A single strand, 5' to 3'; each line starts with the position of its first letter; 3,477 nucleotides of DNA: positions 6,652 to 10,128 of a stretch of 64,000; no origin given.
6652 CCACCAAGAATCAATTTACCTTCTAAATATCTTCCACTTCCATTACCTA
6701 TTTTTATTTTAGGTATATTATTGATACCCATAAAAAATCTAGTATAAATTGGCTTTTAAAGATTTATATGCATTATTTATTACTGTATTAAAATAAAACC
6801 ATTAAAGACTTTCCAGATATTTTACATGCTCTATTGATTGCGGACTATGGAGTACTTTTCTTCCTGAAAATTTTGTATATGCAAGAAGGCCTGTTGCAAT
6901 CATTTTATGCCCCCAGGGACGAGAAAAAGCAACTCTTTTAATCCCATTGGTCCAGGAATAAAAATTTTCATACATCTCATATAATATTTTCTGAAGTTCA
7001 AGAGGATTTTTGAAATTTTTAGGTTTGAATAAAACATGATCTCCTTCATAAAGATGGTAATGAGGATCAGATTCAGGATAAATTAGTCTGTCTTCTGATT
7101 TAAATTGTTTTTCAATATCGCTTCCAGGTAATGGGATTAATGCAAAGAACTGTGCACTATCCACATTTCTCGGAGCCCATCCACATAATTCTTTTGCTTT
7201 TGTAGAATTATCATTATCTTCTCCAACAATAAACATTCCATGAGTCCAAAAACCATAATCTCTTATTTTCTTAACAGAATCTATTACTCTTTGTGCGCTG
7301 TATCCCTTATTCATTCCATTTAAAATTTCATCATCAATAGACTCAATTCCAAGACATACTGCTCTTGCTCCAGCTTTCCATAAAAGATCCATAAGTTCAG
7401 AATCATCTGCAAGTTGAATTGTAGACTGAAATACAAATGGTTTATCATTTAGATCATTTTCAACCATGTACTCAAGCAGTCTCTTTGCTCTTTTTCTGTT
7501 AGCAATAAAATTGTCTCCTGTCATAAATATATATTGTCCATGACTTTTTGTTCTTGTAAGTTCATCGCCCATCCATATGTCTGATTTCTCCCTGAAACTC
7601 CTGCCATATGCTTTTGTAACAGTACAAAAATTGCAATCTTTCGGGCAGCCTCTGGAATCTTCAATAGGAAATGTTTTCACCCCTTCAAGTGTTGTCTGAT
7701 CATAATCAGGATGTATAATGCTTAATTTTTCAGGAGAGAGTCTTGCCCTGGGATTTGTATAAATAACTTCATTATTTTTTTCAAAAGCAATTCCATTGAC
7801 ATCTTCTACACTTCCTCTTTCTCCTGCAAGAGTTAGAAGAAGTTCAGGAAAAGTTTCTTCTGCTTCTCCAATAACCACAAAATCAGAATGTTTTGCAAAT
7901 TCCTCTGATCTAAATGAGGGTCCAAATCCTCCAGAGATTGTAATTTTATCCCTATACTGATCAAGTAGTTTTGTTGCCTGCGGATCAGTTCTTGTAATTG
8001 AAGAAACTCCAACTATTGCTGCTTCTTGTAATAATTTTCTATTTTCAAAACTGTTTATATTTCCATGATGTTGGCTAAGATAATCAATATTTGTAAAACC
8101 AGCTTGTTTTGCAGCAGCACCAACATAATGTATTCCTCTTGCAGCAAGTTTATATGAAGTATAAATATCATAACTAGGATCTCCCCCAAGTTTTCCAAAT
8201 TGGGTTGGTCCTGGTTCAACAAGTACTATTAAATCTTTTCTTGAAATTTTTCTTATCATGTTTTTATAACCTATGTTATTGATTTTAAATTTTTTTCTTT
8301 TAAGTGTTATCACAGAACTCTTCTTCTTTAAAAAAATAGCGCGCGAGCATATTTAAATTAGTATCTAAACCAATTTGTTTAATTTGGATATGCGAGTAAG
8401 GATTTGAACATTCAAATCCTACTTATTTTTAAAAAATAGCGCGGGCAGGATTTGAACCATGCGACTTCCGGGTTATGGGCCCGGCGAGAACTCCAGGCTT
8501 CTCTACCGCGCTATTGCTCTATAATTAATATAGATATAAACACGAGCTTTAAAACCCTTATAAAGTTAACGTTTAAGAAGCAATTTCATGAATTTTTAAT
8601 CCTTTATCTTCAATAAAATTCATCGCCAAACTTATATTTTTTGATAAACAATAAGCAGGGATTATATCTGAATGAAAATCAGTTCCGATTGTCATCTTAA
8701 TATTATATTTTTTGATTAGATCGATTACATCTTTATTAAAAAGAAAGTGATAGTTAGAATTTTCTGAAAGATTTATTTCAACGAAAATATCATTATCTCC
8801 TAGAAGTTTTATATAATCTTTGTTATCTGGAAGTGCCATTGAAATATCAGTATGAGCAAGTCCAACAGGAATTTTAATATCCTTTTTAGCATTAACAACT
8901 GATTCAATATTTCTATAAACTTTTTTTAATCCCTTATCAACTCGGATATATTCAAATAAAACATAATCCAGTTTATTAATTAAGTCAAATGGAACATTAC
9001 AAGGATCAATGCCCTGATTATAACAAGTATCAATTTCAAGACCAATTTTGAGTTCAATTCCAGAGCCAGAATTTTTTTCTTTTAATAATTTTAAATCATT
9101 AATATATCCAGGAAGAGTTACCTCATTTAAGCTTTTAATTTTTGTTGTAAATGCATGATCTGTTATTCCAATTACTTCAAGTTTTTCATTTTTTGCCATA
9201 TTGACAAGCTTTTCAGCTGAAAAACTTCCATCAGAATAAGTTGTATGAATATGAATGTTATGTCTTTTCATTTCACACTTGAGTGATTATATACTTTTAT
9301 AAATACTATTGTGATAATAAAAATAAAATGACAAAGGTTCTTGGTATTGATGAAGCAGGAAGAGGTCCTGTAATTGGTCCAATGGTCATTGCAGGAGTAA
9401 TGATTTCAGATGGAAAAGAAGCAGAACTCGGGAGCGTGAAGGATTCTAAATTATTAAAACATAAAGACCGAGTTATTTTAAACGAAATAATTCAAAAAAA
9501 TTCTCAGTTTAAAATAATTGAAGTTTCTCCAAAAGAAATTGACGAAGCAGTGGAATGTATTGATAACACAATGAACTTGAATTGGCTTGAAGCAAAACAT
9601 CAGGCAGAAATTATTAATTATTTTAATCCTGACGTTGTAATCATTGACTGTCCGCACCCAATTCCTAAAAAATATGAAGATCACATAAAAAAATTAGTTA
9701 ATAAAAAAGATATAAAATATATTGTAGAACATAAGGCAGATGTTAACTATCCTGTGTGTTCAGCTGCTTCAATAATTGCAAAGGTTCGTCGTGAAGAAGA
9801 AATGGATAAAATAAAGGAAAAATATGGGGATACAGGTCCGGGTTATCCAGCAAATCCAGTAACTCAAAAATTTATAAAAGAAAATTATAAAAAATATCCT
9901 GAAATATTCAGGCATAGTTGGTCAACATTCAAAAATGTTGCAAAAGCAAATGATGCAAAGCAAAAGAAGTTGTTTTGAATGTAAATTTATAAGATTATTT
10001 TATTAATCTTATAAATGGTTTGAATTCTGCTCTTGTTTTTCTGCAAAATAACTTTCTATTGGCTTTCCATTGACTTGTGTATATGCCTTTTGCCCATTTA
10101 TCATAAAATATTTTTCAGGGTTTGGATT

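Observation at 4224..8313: Bacterial-type KAS + FabK-like reductase abutted, behind a B12-radical SAM gene, without the rest of a FAS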

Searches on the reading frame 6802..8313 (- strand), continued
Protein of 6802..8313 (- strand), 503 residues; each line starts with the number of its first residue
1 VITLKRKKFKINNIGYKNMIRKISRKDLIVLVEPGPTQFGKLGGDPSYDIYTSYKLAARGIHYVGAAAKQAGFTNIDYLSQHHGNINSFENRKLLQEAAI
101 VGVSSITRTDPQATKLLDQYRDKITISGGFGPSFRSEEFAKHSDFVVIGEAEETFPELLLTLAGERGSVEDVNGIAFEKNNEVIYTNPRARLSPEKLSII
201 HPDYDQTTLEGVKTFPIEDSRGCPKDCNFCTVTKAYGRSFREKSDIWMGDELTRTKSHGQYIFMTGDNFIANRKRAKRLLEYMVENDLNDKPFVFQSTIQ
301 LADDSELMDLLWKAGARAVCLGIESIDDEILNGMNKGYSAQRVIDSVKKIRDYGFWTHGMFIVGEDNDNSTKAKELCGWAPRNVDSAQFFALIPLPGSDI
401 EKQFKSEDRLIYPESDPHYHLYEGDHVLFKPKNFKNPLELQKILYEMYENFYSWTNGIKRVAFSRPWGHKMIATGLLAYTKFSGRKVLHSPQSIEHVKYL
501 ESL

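Call 99: find_encoding_contigs(protein=P0243, flank=6000, max_places=2)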
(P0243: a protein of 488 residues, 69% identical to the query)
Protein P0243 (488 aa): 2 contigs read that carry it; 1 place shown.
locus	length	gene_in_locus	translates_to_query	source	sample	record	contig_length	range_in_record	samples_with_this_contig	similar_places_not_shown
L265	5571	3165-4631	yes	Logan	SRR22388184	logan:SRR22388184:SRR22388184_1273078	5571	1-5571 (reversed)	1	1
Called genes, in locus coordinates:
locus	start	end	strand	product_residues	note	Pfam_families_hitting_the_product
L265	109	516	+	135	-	-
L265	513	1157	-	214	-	PF01351:RNase_HII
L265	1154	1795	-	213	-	-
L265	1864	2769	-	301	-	PF01370:Epimerase, PF04321:RmlD_sub_bind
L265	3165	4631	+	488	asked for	PF02310:B12-binding (weak), PF04055:Radical_SAM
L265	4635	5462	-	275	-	PF00483:NTP_transferase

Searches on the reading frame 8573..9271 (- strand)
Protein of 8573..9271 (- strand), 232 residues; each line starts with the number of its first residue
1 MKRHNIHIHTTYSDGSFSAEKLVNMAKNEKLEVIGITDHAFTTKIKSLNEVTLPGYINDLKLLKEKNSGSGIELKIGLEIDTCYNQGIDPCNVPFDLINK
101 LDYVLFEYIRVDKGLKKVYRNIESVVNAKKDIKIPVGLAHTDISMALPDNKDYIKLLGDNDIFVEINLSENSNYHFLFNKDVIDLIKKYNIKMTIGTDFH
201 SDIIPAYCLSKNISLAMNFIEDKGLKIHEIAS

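Call 3: search_protein_families(library=pfam, proteins=[window:8573-9271:-])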
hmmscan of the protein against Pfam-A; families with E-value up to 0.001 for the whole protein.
window:8573-9271:- (232 aa): 2 families
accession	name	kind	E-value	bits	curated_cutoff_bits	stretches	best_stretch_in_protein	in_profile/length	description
PF02811.25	PHP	-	2.2e-10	41.5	26.4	1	6-89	2-70/164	PHP domain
PF19567.5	CpsB_CapC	-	1.1e-05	25.5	27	1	7-202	7-198/234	Capsular polysaccharide synthesis, CpsB/CapC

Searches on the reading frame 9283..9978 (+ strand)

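Call 54: search_protein_families(library=pfam, proteins=[window:9283-9978:+], max_evalue=0.01)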
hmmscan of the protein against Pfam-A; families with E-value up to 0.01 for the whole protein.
window:9283-9978:+ (231 aa): 1 family
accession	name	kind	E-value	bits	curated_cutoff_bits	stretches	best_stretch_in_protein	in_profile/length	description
PF01351.25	RNase_HII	-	2.7e-41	142.1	25.8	1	20-215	1-198/199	Ribonuclease HII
